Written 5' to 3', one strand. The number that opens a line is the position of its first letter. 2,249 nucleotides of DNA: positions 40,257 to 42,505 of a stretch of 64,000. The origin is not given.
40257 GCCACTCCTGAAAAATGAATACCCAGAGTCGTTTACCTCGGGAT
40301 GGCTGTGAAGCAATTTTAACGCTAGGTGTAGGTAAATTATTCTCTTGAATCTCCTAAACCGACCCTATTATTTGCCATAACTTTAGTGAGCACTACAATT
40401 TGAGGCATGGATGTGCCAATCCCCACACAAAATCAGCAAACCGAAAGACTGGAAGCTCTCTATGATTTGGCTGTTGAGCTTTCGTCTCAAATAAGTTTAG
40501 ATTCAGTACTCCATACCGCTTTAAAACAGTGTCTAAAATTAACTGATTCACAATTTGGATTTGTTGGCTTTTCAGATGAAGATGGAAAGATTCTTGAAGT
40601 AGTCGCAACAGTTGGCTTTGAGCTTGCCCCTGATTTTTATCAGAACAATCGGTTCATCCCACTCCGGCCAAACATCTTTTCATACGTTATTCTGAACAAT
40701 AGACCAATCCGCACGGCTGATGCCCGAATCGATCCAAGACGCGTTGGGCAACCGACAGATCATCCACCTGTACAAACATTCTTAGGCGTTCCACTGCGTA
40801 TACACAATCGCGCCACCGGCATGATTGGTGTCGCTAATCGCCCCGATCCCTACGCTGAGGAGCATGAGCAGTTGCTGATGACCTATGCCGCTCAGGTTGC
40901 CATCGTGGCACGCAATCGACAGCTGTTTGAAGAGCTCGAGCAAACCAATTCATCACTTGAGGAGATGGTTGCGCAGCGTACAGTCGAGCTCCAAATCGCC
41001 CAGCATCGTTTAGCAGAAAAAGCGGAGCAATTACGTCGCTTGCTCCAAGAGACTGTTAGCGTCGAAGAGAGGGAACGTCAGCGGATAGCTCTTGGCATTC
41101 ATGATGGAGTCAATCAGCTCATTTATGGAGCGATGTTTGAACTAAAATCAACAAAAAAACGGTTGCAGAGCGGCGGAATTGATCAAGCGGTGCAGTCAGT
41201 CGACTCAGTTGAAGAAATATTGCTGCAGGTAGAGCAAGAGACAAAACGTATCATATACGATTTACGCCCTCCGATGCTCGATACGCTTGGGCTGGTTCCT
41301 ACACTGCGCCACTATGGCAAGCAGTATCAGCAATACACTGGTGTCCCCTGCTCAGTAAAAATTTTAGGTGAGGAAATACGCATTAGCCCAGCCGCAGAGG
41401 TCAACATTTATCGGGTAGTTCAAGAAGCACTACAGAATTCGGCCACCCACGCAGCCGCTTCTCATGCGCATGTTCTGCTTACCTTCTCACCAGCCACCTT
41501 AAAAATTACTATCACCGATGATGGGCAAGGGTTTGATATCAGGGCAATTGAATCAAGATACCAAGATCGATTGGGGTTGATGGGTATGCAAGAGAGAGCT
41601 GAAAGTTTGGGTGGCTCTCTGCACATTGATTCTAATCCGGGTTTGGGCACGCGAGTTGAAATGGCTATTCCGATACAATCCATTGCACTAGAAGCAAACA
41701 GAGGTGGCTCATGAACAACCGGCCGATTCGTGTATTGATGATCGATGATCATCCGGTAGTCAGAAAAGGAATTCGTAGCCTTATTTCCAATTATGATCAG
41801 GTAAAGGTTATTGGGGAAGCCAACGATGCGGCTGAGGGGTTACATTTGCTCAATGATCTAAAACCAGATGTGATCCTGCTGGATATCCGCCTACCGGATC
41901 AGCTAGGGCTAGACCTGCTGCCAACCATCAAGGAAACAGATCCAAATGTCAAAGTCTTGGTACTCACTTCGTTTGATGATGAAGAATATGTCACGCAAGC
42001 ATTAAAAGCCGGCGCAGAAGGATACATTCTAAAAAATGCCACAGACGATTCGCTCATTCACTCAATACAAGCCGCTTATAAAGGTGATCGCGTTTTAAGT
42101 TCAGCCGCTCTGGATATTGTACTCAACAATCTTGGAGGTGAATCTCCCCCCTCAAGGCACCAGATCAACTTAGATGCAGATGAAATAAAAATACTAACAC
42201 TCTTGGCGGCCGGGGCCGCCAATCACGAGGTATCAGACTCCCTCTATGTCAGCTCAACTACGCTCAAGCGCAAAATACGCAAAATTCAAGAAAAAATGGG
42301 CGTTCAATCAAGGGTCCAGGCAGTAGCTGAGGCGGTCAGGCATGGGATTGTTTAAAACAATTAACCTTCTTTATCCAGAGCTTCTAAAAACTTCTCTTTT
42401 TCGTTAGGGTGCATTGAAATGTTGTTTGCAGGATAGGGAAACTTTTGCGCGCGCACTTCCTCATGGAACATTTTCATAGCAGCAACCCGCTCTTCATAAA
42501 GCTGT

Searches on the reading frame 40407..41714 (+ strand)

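Call 35: search_protein_families(library=ncbifam, proteins=[window:40407-41714:+], max_evalue=1e-30)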
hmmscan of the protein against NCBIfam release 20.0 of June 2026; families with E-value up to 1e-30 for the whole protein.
window:40407-41714:+ (435 aa): 1 family
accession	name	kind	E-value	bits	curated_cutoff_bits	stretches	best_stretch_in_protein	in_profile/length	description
NF052443.1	SensHisKinMctS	equivalog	3e-43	147.8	700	1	187-425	216-450/457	two-component system sensor histidine kinase MctS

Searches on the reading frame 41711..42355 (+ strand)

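Call 35: search_protein_families(library=ncbifam, proteins=[window:41711-42355:+], max_evalue=1e-30)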
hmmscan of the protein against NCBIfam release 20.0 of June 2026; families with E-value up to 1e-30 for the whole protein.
window:41711-42355:+ (214 aa): 6 families
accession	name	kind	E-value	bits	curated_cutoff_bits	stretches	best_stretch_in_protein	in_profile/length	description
NF047785.1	respo_reg_MadR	equivalog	1.6e-47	161.6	300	1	6-214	1-209/209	MadR family response regulator transcription factor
NF052445.1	RespRegMctR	equivalog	3.3e-47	160.5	300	1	5-213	1-204/205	two-component system response regulator MctR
NF007935.0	PRK10651.1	equivalog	3.8e-47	160.3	250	1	2-208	3-210/216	two-component system response regulator NarL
NF007708.0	PRK10403.1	equivalog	5.9e-35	120.7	343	1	3-205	4-205/215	nitrate/nitrite response regulator protein NarP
NF011896.0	PRK15369.1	equivalog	1.2e-32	113.3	242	1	6-208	4-204/211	two component system response regulator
NF007018.1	PRK09483.1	equivalog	4.4e-32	111.5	280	1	6-214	2-209/217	UvrY/SirA/GacA family response regulator transcription factor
